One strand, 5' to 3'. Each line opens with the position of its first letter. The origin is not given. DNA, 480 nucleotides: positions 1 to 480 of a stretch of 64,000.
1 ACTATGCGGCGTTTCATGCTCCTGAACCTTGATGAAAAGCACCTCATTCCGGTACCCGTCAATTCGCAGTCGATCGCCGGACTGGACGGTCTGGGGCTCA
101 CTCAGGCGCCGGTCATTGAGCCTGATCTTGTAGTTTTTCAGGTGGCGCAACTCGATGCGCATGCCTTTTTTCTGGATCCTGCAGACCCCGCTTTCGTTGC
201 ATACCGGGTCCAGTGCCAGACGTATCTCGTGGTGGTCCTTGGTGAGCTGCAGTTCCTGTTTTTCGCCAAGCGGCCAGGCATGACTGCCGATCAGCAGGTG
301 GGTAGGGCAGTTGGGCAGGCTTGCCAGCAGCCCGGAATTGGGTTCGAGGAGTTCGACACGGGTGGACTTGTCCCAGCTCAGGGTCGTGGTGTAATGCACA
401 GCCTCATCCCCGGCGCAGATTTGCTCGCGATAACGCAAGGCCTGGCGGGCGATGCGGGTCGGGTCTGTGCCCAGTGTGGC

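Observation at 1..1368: Unlisted GTG-start ORF encoding a divergent Hsp70/DnaK-like N-terminus at the window edge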

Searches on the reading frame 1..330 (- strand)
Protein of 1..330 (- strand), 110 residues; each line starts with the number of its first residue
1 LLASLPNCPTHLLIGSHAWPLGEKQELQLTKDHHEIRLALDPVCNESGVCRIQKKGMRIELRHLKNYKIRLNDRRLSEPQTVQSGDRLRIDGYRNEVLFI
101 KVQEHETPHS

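Call 59: predict_structure(alignment_id=A4)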
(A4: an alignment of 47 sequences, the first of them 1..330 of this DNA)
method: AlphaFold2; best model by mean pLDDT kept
length: 110 residues; sequences in the alignment: 47
mean_pLDDT: 84.9   pTM: 0.78
mean pLDDT of the five models: 84.9, 79.4, 78.8, 77.3, 77.0
residues with pLDDT >= 90: 54; 70-90: 42; 50-70: 5; < 50: 9
segments of 3 or more residues with pLDDT < 50: 1-4, 106-110
pLDDT, mean of each block of 10 residues (from residue 1): 66 92 90 80 85 92 87 93 95 91 63
secondary structure, 60 per line:
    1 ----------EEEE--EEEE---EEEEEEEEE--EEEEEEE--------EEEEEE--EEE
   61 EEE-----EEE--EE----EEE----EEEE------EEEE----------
elements in order: E11-14 E17-20 E24-32 E35-41 E50-55 E58-63 E69-71 E80-82 E87-90 E97-100

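Call 61: fold_search(model_id=the predicted structure, library=pdb)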
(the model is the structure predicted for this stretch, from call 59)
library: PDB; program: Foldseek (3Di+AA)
matches with E <= 10: 213; with E <= 0.001: 1
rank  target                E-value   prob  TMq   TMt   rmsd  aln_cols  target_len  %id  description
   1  3fm8_A                8.5e-04  1.00  0.58  0.64   5.2       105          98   18  Crystal structure of full length centaurin alpha-1 bound with the FHA domain of KIF13B (CAPRI target) (released 2009-08-25)
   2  4egx_A                1.5e-03  1.00  0.58  0.37   5.7       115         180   16  Crystal structure of KIF1A CC1-FHA tandem (released 2012-10-03)
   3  4egx_B                2.2e-03  1.00  0.57  0.37   5.4       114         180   13  Crystal structure of KIF1A CC1-FHA tandem (released 2012-10-03)
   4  5djo_A                2.7e-03  1.00  0.57  0.42   5.6       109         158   16  Crystal structure of the CC1-FHA tandem of Kinesin-3 KIF13A (released 2015-12-30)
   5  5djo_B                2.8e-03  1.00  0.61  0.43   5.4       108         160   14  Crystal structure of the CC1-FHA tandem of Kinesin-3 KIF13A (released 2015-12-30)
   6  3fm8_B                3.5e-03  1.00  0.55  0.63   5.4       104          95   18  Crystal structure of full length centaurin alpha-1 bound with the FHA domain of KIF13B (CAPRI target) (released 2009-08-25)
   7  4egx_C                3.7e-03  1.00  0.59  0.40   6.8       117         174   15  Crystal structure of KIF1A CC1-FHA tandem (released 2012-10-03)
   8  8p5x_G                4.1e-03  1.00  0.44  0.47   5.5       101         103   10  Single particle cryo-EM structure of the complex between Corynebacterium glutamicum homohexameric 2-oxoglutarate dehyd (released 2023-08-16)
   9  4ejq_D                5.2e-03  1.00  0.54  0.41   6.1       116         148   14  Crystal structure of KIF1A C-CC1-FHA (released 2012-10-03)
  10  4ejq_B                5.7e-03  1.00  0.57  0.46   4.8       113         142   15  Crystal structure of KIF1A C-CC1-FHA (released 2012-10-03)
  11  4ejq_C                6.1e-03  1.00  0.51  0.39   6.9       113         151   13  Crystal structure of KIF1A C-CC1-FHA (released 2012-10-03)
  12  3oun_A                6.4e-03  1.00  0.57  0.68   5.0        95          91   15  Crystal structure of the FhaA FHA domain complexed with the intracellular domain of Rv3910 (released 2012-02-08)
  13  4ejq_A                7.2e-03  1.00  0.59  0.44   5.4       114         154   14  Crystal structure of KIF1A C-CC1-FHA (released 2012-10-03)
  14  4ejq_G                8.0e-03  1.00  0.59  0.46   5.9       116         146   15  Crystal structure of KIF1A C-CC1-FHA (released 2012-10-03)
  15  4egx_D                8.0e-03  1.00  0.57  0.39   4.0       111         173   14  Crystal structure of KIF1A CC1-FHA tandem (released 2012-10-03)
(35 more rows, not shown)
